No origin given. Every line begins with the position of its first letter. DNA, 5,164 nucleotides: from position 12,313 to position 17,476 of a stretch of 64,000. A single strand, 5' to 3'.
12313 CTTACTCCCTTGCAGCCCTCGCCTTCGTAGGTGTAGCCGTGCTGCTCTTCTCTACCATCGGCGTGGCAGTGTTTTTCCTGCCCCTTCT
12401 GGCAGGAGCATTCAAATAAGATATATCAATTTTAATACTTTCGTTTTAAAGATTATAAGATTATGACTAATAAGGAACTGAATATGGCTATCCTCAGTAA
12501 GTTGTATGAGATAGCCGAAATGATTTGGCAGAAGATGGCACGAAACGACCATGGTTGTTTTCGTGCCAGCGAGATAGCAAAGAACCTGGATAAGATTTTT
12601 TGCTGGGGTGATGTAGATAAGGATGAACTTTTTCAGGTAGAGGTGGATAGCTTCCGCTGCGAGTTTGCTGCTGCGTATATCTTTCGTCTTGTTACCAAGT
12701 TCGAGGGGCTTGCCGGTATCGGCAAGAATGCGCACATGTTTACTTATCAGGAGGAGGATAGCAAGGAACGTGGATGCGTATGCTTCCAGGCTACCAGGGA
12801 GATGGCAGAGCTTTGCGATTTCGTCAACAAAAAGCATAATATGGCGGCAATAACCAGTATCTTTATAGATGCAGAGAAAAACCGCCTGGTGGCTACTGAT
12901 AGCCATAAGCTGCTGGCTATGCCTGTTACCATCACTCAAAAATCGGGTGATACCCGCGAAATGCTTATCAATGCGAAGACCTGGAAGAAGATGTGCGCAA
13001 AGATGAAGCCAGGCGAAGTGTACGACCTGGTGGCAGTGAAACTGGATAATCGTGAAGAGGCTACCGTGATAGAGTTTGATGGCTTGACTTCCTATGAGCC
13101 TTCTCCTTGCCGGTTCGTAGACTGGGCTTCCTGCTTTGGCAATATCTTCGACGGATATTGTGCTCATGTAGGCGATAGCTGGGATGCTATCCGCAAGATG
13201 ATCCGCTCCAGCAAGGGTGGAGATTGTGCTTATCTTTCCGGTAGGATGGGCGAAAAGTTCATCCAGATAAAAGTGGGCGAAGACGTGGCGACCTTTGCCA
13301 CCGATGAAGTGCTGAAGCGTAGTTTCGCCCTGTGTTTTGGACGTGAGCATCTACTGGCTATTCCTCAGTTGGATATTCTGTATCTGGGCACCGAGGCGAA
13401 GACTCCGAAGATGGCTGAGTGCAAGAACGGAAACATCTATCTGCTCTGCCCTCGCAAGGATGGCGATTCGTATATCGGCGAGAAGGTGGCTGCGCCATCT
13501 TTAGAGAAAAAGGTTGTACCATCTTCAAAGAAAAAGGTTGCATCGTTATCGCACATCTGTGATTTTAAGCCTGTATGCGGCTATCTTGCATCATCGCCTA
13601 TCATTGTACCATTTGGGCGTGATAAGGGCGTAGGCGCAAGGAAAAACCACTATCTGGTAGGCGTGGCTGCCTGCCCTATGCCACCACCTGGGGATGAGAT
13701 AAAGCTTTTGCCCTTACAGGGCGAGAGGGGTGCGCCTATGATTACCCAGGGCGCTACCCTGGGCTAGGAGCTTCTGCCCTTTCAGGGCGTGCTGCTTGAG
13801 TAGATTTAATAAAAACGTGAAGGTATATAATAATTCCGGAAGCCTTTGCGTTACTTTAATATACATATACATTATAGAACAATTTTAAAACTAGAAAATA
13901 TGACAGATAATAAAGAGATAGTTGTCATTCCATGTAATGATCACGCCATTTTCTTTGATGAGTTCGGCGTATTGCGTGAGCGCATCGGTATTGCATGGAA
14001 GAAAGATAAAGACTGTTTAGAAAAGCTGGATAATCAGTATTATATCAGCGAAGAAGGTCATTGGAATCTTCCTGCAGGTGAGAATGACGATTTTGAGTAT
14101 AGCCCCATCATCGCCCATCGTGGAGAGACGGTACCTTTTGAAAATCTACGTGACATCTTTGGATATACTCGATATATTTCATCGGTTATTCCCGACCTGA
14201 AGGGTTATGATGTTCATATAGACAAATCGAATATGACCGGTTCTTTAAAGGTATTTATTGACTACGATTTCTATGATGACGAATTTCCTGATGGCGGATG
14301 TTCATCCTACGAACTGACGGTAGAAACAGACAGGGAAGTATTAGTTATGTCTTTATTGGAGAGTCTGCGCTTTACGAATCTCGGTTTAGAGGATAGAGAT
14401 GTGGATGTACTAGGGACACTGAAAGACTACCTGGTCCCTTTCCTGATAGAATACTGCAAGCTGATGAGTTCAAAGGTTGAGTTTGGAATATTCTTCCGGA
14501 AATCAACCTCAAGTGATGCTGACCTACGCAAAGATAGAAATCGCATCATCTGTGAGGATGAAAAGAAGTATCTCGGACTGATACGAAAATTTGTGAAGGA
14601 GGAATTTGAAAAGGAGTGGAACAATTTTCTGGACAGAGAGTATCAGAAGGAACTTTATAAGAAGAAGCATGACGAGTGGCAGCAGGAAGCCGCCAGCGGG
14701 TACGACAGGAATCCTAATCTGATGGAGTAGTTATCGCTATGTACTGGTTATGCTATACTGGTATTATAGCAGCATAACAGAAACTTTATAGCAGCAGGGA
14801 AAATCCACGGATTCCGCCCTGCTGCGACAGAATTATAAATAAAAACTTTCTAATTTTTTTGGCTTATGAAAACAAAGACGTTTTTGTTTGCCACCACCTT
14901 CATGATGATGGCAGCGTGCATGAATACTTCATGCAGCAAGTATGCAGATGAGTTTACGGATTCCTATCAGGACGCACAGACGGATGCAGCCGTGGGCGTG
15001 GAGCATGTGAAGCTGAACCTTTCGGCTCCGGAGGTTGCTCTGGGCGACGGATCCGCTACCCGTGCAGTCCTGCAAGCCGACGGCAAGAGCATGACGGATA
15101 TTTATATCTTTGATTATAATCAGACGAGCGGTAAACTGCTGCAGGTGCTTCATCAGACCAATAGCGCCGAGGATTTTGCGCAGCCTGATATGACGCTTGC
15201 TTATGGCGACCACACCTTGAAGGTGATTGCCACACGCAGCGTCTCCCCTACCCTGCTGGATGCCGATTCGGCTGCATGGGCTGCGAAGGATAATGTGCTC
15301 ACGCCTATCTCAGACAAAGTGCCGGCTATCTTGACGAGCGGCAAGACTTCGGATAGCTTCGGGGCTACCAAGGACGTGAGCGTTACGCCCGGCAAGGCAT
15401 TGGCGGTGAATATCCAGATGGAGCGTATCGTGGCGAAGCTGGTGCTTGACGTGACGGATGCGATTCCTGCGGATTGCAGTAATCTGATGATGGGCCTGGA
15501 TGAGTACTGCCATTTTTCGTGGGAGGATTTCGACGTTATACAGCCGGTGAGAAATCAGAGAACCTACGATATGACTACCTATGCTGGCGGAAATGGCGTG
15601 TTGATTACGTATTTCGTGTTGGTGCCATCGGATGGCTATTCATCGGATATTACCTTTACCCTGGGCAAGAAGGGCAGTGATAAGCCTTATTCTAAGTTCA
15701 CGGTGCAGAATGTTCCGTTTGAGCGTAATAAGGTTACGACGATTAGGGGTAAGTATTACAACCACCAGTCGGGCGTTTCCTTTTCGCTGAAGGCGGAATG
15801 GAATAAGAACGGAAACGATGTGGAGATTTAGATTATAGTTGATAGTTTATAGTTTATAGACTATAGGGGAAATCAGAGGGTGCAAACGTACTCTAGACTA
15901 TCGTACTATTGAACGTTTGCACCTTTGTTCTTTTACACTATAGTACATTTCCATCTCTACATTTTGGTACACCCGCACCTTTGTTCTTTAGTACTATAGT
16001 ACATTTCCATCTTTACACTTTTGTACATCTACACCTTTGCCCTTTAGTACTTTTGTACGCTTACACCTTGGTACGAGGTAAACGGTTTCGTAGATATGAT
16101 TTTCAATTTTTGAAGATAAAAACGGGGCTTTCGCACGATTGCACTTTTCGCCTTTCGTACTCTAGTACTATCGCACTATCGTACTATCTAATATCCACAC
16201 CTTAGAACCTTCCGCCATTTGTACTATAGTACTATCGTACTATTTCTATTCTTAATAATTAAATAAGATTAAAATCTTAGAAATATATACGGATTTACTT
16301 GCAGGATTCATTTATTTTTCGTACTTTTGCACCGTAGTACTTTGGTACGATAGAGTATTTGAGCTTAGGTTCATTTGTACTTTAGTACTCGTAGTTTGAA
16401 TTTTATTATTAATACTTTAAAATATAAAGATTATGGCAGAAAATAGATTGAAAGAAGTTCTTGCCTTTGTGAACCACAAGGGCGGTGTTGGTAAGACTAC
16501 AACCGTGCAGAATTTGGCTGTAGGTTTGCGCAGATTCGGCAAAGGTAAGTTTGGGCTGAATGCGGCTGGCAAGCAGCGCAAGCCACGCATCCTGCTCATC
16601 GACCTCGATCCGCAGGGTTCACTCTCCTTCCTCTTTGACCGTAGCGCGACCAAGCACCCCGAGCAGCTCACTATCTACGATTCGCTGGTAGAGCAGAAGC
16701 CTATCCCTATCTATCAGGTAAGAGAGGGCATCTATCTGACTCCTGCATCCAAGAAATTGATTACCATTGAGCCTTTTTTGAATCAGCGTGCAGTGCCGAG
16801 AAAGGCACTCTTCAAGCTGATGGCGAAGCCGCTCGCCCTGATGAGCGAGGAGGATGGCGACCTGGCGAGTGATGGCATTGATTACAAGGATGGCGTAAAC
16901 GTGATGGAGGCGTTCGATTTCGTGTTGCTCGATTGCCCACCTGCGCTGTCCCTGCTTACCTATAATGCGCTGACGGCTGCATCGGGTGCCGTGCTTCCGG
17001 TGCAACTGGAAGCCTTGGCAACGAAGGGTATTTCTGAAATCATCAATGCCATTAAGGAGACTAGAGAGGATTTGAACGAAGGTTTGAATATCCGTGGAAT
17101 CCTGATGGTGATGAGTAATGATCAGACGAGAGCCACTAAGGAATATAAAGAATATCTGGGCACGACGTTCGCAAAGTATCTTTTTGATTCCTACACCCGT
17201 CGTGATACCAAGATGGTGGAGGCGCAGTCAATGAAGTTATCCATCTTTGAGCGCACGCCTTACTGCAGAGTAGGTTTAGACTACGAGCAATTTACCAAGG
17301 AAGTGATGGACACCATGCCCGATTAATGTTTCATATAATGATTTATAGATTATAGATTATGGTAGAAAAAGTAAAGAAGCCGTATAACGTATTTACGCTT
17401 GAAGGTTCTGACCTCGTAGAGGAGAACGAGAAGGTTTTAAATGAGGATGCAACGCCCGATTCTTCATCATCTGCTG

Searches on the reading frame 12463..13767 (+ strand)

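Call 9: search_protein_families(library=phrogs, proteins=[window:12463-13767:+], max_evalue=0.001)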
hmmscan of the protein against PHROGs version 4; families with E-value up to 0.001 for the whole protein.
window:12463-13767:+ (434 aa): 1 family
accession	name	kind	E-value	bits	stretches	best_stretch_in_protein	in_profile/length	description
phrog_3007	-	DNA, RNA and nucleotide metabolism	0.00068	20.4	0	130-192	26-79/190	RusA-like Holliday junction resolvase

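Call 10: search_protein_families(library=pfam, proteins=[window:12463-13767:+], max_evalue=0.001)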
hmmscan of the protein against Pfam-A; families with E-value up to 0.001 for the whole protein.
window:12463-13767:+ (434 aa): 0 families

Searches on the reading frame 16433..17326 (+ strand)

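Call 42: search_protein_families(library=pfam, proteins=[window:16433-17326:+], max_evalue=0.01)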
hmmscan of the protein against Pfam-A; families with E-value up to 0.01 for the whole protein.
window:16433-17326:+ (297 aa): 7 families
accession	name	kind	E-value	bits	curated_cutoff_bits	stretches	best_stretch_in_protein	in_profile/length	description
PF13614.12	AAA_31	-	1.4e-33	116.8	27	2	156-220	113-177/177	AAA domain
PF01656.29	CbiA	-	4.2e-13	49.8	25.4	2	44-241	21-96/125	CobQ/CobB/MinD/ParA nucleotide binding domain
PF10609.15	ParA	-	5.5e-05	23.1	27.1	1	6-37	2-33/246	NUBPL iron-transfer P-loop NTPase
PF09140.17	MipZ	-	0.00064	19.6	20.7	0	9-37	2-30/262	ATPase MipZ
PF02374.21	ArsA_ATPase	-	0.00066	19.4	24.3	1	12-80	5-59/305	Anion-transporting ATPase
PF00142.24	Fer4_NifH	-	0.0063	16.5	25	0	15-39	7-31/271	4Fe-4S iron sulfur cluster binding proteins, NifH/frxC family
PF06564.18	CBP_BcsQ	-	0.0069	16.4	21.3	0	156-191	111-146/234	Cellulose biosynthesis protein BcsQ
